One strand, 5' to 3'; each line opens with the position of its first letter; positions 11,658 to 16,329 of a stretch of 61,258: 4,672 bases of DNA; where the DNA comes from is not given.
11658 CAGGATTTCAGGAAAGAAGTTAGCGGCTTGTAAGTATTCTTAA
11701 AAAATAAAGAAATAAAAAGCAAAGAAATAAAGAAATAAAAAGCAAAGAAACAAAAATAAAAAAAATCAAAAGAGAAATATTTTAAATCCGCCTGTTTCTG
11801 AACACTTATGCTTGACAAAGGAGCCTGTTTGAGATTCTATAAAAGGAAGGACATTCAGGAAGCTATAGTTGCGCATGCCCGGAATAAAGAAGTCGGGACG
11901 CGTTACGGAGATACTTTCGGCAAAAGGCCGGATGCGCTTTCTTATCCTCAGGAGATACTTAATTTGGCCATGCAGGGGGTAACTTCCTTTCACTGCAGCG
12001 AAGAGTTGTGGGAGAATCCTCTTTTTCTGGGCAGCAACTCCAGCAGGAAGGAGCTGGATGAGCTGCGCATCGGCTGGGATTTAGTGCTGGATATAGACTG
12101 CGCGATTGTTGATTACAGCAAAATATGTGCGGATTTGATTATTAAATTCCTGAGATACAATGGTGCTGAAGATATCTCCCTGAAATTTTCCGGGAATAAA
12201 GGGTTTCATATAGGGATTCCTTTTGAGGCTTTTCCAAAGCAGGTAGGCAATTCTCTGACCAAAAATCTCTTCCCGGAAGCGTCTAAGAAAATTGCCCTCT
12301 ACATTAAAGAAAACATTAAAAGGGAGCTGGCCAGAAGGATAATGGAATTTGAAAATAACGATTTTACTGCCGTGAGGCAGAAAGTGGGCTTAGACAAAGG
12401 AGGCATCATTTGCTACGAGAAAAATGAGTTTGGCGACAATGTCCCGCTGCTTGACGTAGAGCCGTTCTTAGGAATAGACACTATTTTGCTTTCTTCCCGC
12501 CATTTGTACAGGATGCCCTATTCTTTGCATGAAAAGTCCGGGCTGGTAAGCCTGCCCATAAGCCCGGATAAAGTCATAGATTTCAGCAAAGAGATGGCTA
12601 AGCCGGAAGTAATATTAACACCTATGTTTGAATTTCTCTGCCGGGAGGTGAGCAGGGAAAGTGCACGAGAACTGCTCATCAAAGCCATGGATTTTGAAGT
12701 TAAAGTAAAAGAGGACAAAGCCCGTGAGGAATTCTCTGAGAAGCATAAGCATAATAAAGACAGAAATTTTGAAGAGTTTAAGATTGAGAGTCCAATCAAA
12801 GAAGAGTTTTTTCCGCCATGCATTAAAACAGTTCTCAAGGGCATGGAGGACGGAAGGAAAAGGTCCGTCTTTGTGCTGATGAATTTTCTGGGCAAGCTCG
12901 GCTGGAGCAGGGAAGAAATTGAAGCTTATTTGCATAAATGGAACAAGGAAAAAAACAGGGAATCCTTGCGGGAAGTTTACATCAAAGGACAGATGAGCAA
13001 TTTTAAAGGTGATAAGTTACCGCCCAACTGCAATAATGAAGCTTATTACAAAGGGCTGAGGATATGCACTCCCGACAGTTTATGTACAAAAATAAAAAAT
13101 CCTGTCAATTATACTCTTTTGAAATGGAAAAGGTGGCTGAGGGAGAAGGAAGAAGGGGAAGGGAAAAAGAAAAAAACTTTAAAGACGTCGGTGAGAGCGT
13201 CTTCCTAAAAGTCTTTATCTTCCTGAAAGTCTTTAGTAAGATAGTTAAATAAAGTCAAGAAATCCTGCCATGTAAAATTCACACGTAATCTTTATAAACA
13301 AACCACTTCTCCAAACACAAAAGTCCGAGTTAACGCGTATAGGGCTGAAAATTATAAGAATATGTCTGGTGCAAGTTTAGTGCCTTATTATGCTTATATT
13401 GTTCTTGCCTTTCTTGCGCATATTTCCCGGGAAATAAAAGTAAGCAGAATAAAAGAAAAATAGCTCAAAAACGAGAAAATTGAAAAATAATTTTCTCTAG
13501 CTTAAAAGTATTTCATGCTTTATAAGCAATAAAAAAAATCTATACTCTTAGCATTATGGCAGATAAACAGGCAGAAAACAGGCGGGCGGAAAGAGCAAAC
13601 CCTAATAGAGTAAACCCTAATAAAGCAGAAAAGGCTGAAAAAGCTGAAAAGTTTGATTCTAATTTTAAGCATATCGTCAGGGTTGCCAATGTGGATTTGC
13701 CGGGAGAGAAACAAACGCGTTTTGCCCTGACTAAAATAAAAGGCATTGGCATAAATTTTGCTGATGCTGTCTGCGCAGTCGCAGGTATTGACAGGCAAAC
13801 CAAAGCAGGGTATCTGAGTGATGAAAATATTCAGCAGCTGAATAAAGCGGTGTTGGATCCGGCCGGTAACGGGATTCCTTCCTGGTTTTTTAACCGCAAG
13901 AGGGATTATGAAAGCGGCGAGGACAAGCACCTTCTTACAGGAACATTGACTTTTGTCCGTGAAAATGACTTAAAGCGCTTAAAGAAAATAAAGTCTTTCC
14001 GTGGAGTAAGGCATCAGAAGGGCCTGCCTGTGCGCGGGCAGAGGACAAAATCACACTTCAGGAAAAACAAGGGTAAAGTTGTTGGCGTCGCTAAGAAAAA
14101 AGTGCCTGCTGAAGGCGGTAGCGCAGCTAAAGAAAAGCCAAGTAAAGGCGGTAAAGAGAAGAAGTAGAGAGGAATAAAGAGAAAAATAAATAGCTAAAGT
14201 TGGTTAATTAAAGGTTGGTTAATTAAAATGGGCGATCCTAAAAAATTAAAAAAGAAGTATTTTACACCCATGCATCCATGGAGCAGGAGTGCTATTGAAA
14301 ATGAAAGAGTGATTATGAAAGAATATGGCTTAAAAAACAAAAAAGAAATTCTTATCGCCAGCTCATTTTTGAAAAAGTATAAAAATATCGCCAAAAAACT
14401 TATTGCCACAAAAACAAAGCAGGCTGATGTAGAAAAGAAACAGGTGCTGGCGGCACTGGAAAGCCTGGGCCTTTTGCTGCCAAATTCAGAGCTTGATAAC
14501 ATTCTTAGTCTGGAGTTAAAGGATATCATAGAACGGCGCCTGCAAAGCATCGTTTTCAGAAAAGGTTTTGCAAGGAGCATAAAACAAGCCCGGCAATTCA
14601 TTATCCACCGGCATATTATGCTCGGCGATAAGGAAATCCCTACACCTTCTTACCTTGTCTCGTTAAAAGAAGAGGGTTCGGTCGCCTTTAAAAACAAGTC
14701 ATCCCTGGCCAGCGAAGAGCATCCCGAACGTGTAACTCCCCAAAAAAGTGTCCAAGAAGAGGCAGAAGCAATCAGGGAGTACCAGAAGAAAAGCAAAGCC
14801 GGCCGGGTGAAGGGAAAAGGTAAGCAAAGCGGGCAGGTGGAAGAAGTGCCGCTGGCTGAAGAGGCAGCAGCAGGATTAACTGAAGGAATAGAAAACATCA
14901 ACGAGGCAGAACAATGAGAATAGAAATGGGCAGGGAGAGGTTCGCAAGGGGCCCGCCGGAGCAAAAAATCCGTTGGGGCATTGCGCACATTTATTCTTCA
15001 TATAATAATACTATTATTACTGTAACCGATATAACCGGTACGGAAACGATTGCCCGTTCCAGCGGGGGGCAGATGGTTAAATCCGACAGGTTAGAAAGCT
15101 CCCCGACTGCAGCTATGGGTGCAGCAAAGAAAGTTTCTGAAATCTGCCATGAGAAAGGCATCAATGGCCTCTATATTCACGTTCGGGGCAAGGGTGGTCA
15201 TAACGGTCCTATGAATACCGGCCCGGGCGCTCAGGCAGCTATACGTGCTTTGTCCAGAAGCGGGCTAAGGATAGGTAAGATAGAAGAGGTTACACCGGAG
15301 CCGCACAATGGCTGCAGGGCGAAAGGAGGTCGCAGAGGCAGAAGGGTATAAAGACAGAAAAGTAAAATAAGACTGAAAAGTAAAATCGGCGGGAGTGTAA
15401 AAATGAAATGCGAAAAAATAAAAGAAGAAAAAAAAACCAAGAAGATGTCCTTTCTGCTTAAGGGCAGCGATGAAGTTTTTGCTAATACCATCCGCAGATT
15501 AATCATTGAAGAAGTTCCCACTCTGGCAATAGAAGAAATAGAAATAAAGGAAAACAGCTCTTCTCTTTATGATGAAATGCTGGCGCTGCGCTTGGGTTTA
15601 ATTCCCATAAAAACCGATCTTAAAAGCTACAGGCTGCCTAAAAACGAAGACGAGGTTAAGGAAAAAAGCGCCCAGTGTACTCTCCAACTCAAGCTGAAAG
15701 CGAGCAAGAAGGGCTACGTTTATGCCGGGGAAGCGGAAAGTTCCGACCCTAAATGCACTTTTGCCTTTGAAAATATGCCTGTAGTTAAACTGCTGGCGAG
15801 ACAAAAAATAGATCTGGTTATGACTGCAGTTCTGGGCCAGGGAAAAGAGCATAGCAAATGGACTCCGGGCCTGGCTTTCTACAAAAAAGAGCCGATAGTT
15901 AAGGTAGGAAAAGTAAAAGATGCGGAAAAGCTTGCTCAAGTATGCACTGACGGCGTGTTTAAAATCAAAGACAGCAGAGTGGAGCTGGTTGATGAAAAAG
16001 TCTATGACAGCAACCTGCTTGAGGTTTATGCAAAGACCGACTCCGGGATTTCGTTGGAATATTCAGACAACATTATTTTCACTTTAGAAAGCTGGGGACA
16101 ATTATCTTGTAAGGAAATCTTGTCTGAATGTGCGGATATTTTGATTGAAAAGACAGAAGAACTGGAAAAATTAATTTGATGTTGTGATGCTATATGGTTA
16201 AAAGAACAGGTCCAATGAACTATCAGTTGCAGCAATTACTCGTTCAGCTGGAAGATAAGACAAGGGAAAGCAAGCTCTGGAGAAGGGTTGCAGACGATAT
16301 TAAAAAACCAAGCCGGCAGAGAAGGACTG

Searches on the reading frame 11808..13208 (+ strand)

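Call 13: search_protein_families(library=pfam, proteins=[window:11808-13208:+])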
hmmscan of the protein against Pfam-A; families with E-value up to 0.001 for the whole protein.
window:11808-13208:+ (466 aa): 2 families
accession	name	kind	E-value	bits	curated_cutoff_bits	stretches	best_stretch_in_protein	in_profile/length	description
PF04104.19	DNA_primase_lrg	-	1.4e-07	31.5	22.4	1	301-409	64-189/266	Eukaryotic and archaeal DNA primase, large subunit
PF01896.25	DNA_primase_S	-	1.4e-05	26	26.8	1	108-252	28-162/163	DNA primase small subunit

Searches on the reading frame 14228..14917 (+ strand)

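Call 64: search_protein_families(library=pfam, max_evalue=0.000001, proteins=[window:14228-14917:+])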
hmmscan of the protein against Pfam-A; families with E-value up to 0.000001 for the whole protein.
window:14228-14917:+ (229 aa): 1 family
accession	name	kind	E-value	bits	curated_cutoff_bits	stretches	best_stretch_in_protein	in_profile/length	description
PF01479.30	S4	-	1e-09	38.4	22.8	1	103-147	1-45/48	S4 domain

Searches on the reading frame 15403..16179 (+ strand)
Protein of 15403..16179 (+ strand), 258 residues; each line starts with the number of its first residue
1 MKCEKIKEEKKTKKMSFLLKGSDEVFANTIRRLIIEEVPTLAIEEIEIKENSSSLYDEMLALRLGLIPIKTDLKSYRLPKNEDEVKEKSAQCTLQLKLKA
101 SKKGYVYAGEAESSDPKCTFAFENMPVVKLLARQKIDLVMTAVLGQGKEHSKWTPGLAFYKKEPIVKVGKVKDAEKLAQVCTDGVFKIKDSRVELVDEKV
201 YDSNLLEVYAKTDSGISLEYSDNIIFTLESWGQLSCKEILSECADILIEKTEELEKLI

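Call 64: search_protein_families(library=pfam, max_evalue=0.000001, proteins=[window:15403-16179:+])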
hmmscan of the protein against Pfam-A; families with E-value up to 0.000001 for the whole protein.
window:15403-16179:+ (258 aa): 2 families
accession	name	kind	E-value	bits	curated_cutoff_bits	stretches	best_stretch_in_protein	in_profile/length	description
PF01000.31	RNA_pol_A_bac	-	1.1e-12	48.6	33.9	1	52-152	5-101/119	RNA polymerase Rpb3/RpoA insert domain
PF01193.29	RNA_pol_L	-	1.5e-12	47.4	24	1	17-250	2-73/74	RNA polymerase Rpb3/Rpb11 dimerisation domain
